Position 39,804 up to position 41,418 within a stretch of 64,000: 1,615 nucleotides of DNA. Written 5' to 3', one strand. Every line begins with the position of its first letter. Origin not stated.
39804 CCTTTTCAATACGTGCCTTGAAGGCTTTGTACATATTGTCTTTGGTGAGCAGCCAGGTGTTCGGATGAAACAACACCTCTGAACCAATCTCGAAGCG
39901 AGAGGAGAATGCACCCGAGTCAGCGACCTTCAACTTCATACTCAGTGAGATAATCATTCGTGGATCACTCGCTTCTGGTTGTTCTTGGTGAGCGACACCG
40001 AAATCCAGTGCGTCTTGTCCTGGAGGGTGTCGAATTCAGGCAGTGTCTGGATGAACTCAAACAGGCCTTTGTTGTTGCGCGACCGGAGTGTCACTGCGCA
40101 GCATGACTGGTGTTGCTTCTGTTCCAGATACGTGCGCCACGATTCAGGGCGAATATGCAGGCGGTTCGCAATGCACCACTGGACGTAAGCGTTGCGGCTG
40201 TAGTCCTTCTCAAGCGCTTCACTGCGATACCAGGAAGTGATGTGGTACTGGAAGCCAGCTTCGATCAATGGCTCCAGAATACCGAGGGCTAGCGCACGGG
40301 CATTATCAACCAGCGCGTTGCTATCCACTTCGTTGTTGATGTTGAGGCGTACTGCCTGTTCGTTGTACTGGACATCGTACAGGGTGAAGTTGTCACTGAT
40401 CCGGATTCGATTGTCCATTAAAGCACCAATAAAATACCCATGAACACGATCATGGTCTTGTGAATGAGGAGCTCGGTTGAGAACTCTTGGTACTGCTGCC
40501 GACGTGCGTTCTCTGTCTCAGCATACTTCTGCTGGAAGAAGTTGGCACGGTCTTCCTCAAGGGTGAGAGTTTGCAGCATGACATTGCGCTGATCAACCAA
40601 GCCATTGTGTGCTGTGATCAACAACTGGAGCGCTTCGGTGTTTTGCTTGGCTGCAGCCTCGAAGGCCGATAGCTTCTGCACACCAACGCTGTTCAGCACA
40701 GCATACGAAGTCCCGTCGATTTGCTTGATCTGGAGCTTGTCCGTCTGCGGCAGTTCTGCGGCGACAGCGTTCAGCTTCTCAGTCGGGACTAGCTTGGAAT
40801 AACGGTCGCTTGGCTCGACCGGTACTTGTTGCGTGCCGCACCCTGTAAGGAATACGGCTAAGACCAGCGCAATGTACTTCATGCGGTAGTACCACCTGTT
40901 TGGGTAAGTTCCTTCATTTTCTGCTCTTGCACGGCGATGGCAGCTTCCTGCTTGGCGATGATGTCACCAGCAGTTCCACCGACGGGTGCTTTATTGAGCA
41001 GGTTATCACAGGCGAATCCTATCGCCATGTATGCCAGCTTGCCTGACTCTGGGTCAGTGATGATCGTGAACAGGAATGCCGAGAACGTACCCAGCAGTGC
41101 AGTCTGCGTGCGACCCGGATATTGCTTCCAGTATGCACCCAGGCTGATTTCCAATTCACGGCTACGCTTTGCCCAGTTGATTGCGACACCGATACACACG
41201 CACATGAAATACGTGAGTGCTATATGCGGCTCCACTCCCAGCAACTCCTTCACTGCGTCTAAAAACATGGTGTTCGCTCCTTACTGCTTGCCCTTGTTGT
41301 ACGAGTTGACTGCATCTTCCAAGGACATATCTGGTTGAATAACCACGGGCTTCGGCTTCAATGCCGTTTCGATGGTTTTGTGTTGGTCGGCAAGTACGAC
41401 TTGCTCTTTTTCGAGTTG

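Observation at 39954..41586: Lysis cassette with a unimolecular spanin and a possibly degenerate M15 peptidase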

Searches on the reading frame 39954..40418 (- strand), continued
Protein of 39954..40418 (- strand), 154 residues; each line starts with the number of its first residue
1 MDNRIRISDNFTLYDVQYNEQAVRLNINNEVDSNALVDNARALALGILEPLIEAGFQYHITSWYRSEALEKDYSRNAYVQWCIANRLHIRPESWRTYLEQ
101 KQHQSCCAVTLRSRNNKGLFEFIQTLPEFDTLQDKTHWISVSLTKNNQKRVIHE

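Call 99: find_encoding_contigs(protein=P0040, flank=3500, max_places=1)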
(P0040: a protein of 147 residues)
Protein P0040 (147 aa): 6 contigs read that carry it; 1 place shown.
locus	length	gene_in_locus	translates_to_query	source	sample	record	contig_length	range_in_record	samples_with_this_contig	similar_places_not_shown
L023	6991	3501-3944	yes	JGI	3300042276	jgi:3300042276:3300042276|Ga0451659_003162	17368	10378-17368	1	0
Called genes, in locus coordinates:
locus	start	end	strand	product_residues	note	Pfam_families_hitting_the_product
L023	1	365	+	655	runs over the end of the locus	-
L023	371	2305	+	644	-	-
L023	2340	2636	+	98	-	-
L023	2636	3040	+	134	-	-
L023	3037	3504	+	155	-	-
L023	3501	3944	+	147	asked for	-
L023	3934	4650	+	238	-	PF00293:NUDIX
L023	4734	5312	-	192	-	-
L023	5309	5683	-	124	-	-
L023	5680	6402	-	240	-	-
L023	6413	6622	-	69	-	-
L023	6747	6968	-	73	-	-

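Call 100: find_encoding_contigs(protein=P0055, flank=3500, max_places=1)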
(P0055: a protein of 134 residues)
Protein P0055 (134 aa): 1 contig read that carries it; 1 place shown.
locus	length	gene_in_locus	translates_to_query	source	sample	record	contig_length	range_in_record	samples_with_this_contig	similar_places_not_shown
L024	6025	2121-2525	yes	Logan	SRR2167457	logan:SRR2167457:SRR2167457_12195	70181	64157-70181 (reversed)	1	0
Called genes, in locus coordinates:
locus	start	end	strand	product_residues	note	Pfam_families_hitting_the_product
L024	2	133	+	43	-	?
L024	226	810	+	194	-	-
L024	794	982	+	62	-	-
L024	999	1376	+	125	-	-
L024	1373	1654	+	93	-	-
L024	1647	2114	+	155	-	-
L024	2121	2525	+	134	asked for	-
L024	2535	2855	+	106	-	-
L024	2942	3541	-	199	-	-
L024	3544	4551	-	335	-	-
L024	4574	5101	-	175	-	-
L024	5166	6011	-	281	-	-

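Call 101: find_encoding_contigs(protein=P0043, flank=3500, max_places=1)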
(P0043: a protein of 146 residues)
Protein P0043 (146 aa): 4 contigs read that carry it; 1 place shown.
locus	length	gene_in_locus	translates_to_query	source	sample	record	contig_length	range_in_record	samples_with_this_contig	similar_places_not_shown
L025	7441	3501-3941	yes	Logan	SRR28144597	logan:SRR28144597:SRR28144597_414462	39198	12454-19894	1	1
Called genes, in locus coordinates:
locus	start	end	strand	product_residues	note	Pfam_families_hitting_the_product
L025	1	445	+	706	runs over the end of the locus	PF13385:Laminin_G_3 (weak)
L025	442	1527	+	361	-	-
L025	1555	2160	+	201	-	-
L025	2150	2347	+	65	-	-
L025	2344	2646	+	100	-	-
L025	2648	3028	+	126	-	-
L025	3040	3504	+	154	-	-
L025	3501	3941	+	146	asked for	-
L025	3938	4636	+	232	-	PF00293:NUDIX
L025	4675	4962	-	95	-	-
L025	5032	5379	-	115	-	-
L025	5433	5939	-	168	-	-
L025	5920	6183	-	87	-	-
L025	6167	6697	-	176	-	-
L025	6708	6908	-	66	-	-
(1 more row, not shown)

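Call 104: search_protein_families(library=ncbifam, proteins=[window:39954-40418:-], max_evalue=0.1)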
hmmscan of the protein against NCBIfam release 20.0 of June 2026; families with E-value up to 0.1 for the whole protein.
window:39954-40418:- (154 aa): 0 families

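Call 106: search_protein_families(library=phrogs, proteins=[L013:3122-3541:+, L013:2440-2733:+], max_evalue=1)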
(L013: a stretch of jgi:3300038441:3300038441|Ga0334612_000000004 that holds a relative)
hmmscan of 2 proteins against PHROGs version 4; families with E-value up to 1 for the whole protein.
L013:3122-3541:+ (139 aa): 1 family
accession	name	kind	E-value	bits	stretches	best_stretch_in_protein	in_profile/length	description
phrog_15717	-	unknown function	0.1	13.5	1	15-39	28-51/60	-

L013:2440-2733:+ (97 aa): 5 families
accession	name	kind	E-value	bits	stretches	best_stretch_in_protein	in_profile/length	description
phrog_13143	-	unknown function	0.0016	19.2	1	4-88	2-87/194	-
phrog_89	-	lysis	0.031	15.2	1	12-74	3-69/143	Rz-like spanin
phrog_1026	-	lysis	0.038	15.2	1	4-64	6-68/85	Rz-like spanin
phrog_2215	-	unknown function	0.051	15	1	10-33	31-54/55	-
phrog_35764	-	unknown function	0.063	14.7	1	18-95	18-103/104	-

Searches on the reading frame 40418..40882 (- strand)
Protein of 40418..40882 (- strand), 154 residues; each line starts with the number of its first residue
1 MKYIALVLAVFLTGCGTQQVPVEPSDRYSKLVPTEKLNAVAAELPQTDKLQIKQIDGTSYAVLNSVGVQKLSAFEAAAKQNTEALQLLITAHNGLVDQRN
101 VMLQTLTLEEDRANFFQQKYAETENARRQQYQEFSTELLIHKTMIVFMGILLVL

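Call 3: search_protein_families(library=pfam, proteins=[window:40418-40882:-], max_evalue=1)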
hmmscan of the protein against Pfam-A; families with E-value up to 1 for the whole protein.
window:40418-40882:- (154 aa): 2 families
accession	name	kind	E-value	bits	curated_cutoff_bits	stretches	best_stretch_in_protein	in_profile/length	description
PF02254.24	TrkA_N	-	0.065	14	23.8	1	46-102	38-93/116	TrkA-N domain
PF06474.18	LPAM_MltD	-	0.26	12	24.8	1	4-15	21-32/34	MltD lipid attachment motif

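Call 4: search_protein_families(library=phrogs, proteins=[window:40418-40882:-], max_evalue=0.01)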
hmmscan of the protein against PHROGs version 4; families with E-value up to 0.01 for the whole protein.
window:40418-40882:- (154 aa): 3 families
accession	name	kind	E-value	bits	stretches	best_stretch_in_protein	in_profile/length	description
phrog_23384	-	other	1.4e-43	149.5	1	2-154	3-158/158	lipoprotein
phrog_1754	-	unknown function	0.00081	20.5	1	1-53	2-37/148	-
phrog_812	-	lysis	0.0089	17.2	0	2-80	4-75/102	Rz-like spanin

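Call 25: find_homologous_proteins(query=window:40418-40882:-, max_evalue=0.001)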
Query window:40418-40882:- (154 aa): 30 proteins with E <= 0.001 among 77 candidates.
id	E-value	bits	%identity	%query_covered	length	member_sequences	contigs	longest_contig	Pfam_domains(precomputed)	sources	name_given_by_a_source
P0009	2.0e-91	321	100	100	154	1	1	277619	-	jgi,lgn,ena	-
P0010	4.1e-87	307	96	100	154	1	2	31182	-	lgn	-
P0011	1.2e-86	306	95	100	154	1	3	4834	-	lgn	-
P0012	1.6e-86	305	95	100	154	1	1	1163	-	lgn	-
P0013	2.0e-86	305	95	100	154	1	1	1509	-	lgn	-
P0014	2.3e-86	305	94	100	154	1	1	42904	-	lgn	-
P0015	6.2e-86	303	95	100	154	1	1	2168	-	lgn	-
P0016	8.3e-86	303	95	100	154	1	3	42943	-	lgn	-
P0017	1.4e-85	302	94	100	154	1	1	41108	-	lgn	-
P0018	6.8e-85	300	94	100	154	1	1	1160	-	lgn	-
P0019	6.8e-85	300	93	100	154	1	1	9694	-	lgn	-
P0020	1.1e-84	299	93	100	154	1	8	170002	-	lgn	-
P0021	1.9e-82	292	90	100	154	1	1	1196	-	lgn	-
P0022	2.6e-82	292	90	100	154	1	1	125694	-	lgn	-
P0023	6.3e-81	287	89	100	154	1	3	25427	-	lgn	-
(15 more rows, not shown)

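Call 43: find_encoding_contigs(protein=window:40418-40882:-, flank=10000, max_places=6)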
Protein window:40418-40882:- (154 aa): 3 contigs read that carry it; 1 place shown.
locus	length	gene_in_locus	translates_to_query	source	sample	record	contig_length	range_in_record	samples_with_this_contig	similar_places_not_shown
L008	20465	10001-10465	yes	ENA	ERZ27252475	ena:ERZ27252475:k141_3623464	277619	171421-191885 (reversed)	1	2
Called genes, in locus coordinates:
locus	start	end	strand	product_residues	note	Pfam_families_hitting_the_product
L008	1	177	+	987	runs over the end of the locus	-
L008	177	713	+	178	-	-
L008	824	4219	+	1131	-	PF15902:Sortilin-Vps10 (faint), PF13385:Laminin_G_3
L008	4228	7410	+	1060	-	PF13385:Laminin_G_3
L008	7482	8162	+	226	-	-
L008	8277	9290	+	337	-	-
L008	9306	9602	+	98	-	-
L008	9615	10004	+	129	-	-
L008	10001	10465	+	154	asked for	-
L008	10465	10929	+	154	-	-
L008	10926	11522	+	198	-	-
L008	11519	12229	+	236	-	PF00293:NUDIX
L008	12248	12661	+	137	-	-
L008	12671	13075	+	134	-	-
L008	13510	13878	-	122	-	-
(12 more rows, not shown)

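Call 72: predict_structure(alignment_id=A7)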
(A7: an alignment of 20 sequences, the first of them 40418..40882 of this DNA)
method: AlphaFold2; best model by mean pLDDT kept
length: 154 residues; sequences in the alignment: 20
mean_pLDDT: 76.2   pTM: 0.49
mean pLDDT of the five models: 76.2, 75.0, 74.3, 71.1, 68.3
residues with pLDDT >= 90: 23; 70-90: 82; 50-70: 44; < 50: 5
segments of 3 or more residues with pLDDT < 50: none
pLDDT, mean of each block of 10 residues (from residue 1): 55 56 80 83 64 54 63 81 88 92 92 89 85 81 81 71
secondary structure, 60 per line:
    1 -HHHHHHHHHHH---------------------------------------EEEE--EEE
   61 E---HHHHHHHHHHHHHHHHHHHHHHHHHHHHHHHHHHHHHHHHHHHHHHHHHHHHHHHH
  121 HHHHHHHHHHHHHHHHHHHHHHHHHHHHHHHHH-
elements in order: H2-12 E52-55 E58-61 H65-153

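Call 84: search_dna_similar(query=window:40418-40882:-, collection=phages, mode=protein, max_rows=30, max_evalue=0.01)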
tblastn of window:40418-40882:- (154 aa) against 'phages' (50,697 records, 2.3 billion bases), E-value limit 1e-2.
Records with a match: 31; places in all: 31; records where one place covers at least 80% of the query: 29.
Best place of each record, by identity: <60% 31.
By first word of the organism name: Erwinia 25; Pseudomonas 5; Yersinia 1.
By host as written in the record: Erwinia amylovora 22; Pseudomonas aeruginosa PAO1 2; Erwinia amylovora 1/79 2; Pseudomonas putida var. Manila 2; Pseudomonas sp. 1; Erwinia amylovora Ea102 1; Yersinia enterocolitica serotype O:9 1.
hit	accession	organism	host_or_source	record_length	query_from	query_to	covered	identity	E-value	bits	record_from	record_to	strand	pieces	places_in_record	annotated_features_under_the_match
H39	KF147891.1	Pseudomonas phage PaBG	Pseudomonas aeruginosa PAO1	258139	1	154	100%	58.1%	2e-52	183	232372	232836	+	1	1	putative lipoprotein | putative membrane protein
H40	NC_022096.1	Pseudomonas phage PaBG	Pseudomonas aeruginosa PAO1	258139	1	154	100%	58.1%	2e-52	183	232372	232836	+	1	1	lipoprotein | hypothetical protein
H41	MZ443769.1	Erwinia phage pEp_SNUABM_52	Erwinia amylovora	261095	1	154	100%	28.4%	1e-7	55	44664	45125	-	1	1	hypothetical protein (x2)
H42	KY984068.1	Erwinia phage vB_EamM_Y3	Erwinia amylovora 1/79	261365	1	154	100%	28.4%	1e-7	55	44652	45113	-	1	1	putative lipoprotein | hypothetical protein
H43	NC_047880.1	Erwinia phage vB_EamM_Y3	Erwinia amylovora 1/79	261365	1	154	100%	28.4%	1e-7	55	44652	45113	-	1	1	lipoprotein | hypothetical protein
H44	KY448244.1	Erwinia phage vB_EamM_Yoloswag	Erwinia amylovora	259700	4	153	97%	28.4%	2e-4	46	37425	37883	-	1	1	putative membrane protein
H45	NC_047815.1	Erwinia phage vB_EamM_Yoloswag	Erwinia amylovora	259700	4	153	97%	28.4%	2e-4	46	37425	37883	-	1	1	lipoprotein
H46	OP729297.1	Erwinia phage vB_Ea_2910A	Erwinia amylovora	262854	1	154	100%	27.4%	6e-3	42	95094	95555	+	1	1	hypothetical protein (x2)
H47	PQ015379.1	Pseudomonas phage HRDY3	Pseudomonas sp.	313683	1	128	83%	32.6%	7e-11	65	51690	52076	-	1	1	hypothetical protein (x2)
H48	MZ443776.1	Erwinia phage pEa_SNUABM_1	Erwinia amylovora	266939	1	154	100%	26.8%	2e-5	49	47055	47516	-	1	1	hypothetical protein (x2)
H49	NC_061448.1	Erwinia phage pEa_SNUABM_1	Erwinia amylovora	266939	1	154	100%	26.8%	2e-5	49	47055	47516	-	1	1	lipoprotein | hypothetical protein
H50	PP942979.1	Erwinia phage phB78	Erwinia amylovora Ea102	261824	1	154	100%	26.8%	4e-5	48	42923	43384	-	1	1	lipoprotein | hypothetical protein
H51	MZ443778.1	Erwinia phage pEa_SNUABM_30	Erwinia amylovora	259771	1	154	100%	26.8%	7e-5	47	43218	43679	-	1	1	hypothetical protein (x2)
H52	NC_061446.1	Erwinia phage pEa_SNUABM_30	Erwinia amylovora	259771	1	154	100%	26.8%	7e-5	47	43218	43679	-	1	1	lipoprotein | hypothetical protein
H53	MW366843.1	Erwinia phage pEa_SNUABM_5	Erwinia amylovora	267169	1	153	99%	26.9%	2e-7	55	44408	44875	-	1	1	hypothetical protein (x2)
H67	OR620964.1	Yersinia phage fHe-Yen9-02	Yersinia enterocolitica serotype O:9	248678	1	127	82%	30.5%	6e-9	59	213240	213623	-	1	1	lipoprotein | hypothetical protein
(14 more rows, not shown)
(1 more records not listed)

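Call 86: get_annotated_region(hit=H43, flank=3500)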
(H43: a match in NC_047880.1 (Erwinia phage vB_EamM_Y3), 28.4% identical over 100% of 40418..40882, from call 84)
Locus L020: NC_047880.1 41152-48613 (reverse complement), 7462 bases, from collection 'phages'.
description: Erwinia phage vB_EamM_Y3, complete genome.
organism: Erwinia phage vB_EamM_Y3 (NCBI taxid 1983553)
taxonomy: Viruses; Duplodnaviria; Heunggongvirae; Uroviricota; Caudoviricetes; Sasquatchvirus; Sasquatchvirus Y3
host: Erwinia amylovora 1/79; source: Soil of an apple orchard; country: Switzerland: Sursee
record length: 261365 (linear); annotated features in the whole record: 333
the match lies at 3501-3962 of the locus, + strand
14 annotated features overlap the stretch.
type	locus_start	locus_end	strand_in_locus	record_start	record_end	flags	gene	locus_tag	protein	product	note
CDS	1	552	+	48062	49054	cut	-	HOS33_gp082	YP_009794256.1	hypothetical protein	-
CDS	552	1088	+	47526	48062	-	-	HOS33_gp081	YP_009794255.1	hypothetical protein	-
CDS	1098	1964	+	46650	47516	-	-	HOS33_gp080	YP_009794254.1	hypothetical protein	-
CDS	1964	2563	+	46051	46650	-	-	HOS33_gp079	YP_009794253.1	hypothetical protein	-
CDS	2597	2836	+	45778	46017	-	-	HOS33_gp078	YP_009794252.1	hypothetical protein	-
CDS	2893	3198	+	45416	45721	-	-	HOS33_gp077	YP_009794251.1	hypothetical protein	-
CDS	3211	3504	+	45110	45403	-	-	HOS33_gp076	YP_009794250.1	hypothetical protein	-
CDS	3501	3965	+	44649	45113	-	-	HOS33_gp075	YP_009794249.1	lipoprotein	-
CDS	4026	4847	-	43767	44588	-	-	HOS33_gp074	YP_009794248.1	hypothetical protein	-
CDS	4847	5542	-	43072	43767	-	-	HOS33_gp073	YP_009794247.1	hypothetical protein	-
CDS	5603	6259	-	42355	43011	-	-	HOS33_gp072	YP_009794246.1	minor tail protein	-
CDS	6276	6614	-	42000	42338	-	-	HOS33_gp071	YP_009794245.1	hypothetical protein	-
CDS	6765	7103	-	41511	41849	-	-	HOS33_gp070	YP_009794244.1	hypothetical protein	-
CDS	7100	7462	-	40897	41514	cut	-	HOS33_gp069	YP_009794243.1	hypothetical protein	-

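Call 87: get_annotated_region(hit=H67, flank=3500)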
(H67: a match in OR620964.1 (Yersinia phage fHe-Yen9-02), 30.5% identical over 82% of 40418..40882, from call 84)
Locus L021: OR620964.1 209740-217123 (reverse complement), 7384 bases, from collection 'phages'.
description: Yersinia phage fHe-Yen9-02, complete genome.
organism: Yersinia phage fHe-Yen9-02 (NCBI taxid 3080770)
taxonomy: Viruses; Duplodnaviria; Heunggongvirae; Uroviricota; Caudoviricetes
host: Yersinia enterocolitica serotype O:9; source: sewage; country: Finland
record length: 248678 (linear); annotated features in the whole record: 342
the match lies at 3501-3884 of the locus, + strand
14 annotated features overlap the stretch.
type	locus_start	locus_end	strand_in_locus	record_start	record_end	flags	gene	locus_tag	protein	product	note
CDS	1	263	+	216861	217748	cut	-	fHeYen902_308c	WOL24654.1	hypothetical protein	-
CDS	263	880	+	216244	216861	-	-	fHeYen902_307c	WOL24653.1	hypothetical protein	-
CDS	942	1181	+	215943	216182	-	-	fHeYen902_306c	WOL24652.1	hypothetical protein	-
CDS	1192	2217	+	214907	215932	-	-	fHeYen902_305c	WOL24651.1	hypothetical protein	-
CDS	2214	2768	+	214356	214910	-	-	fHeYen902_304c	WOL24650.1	hypothetical protein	-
CDS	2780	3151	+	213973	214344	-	-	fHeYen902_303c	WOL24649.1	hypothetical protein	-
CDS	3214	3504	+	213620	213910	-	-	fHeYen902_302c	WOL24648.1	hypothetical protein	-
CDS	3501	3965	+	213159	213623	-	-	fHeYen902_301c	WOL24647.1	lipoprotein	other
CDS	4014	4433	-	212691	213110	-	-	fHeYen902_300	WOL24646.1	hypothetical protein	-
CDS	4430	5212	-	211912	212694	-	-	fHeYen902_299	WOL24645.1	hypothetical protein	-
CDS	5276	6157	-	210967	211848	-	-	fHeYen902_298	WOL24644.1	hypothetical protein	-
CDS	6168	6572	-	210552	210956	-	-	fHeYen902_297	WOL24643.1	hypothetical protein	-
CDS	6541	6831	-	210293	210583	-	-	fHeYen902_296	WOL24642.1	hypothetical protein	-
CDS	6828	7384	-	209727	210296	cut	-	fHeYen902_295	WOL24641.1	hypothetical protein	-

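Call 104: search_protein_families(library=ncbifam, proteins=[window:40418-40882:-], max_evalue=0.1)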
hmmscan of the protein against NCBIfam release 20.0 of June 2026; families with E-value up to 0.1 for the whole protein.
window:40418-40882:- (154 aa): 1 family
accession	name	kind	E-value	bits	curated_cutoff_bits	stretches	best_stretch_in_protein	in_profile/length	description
NF010433.1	PRK13859.1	equivalog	0.012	15.3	60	1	1-18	1-18/55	type IV secretion system lipoprotein VirB7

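Call 106: search_protein_families(library=phrogs, proteins=[L020:3211-3504:+, L020:2893-3198:+], max_evalue=1)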
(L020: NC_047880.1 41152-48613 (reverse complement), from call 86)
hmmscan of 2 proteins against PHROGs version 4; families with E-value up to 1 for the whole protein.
L020:3211-3504:+ (97 aa): 10 families
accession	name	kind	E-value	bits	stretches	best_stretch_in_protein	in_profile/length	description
phrog_35764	-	unknown function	6.6e-49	165.7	1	1-97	1-104/104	-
phrog_1026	-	lysis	0.0018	19.5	1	12-93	10-80/85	Rz-like spanin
phrog_89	-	lysis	0.01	16.8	1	16-94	7-94/143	Rz-like spanin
phrog_1152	-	lysis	0.013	16.4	1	8-77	5-84/127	Rz-like spanin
phrog_7460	-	unknown function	0.04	15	1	6-38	4-37/91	-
phrog_312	-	lysis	0.041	14.9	1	6-67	3-75/173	Rz-like spanin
phrog_3241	-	unknown function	0.045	14.2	1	34-73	151-190/207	-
phrog_13056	-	unknown function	0.063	14.5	1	16-89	48-120/137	-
phrog_197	-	moron, auxiliary metabolic gene and host takeover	0.17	12.2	1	8-86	225-310/486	Zot-like toxin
phrog_20650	-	unknown function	0.63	10.9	1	78-96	8-25/52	-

L020:2893-3198:+ (101 aa): 1 family
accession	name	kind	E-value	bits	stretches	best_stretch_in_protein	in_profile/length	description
phrog_3999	-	unknown function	0.096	13.9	0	9-37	12-40/107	-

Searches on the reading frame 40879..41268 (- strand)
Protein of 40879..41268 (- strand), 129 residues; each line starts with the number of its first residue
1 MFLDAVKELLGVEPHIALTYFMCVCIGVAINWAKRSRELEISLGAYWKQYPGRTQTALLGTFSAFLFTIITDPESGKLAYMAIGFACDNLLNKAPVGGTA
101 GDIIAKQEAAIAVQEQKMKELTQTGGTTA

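Call 3: search_protein_families(library=pfam, proteins=[window:40879-41268:-], max_evalue=1)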
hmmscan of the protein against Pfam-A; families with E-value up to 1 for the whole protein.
window:40879-41268:- (129 aa): 0 families

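Call 4: search_protein_families(library=phrogs, proteins=[window:40879-41268:-], max_evalue=0.01)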
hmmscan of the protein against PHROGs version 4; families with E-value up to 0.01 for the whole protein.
window:40879-41268:- (129 aa): 0 families

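Call 85: search_dna_similar(query=window:40879-41268:-, collection=phages, mode=protein, max_rows=30, max_evalue=0.01)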
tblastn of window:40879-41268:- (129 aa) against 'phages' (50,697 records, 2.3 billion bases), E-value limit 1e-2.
Records with a match: 6; places in all: 6; records where one place covers at least 80% of the query: 3.
Best place of each record, by identity: 80-90% 2; <60% 4.
By first word of the organism name: Pseudomonas 5; Phage 1.
By host as written in the record: Pseudomonas aeruginosa PAO1 2; Pseudomonas putida var. Manila 2; Pseudomonas sp. 1; - 1.
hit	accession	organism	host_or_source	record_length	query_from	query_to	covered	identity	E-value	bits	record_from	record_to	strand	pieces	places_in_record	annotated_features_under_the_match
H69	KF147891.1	Pseudomonas phage PaBG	Pseudomonas aeruginosa PAO1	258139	1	123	95%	82.1%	2e-63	213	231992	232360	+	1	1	putative membrane protein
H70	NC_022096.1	Pseudomonas phage PaBG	Pseudomonas aeruginosa PAO1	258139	1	123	95%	82.1%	2e-63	213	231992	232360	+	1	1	hypothetical protein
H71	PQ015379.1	Pseudomonas phage HRDY3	Pseudomonas sp.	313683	2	110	84%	35.8%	2e-15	77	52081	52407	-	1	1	hypothetical protein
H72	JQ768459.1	Pseudomonas phage Lu11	Pseudomonas putida var. Manila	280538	17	109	72%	36.6%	4e-12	67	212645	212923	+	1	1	promoter | hypothetical protein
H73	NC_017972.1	Pseudomonas phage Lu11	Pseudomonas putida var. Manila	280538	17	109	72%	36.6%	4e-12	67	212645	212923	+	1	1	promoter | hypothetical protein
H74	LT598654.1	Phage NCTB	surface water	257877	21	95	58%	30.7%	4e-7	53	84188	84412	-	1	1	hypothetical protein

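Call 104: search_protein_families(library=ncbifam, proteins=[window:40879-41268:-], max_evalue=0.1)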
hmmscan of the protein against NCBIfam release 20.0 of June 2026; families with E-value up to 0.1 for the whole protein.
window:40879-41268:- (129 aa): 0 families

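Call 106: search_protein_families(library=phrogs, proteins=[window:40879-41268:-], max_evalue=1)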
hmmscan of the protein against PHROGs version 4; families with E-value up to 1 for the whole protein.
window:40879-41268:- (129 aa): 1 family
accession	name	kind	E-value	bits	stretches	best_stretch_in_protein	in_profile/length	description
phrog_17132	-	unknown function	0.25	12.4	1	31-106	20-90/121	-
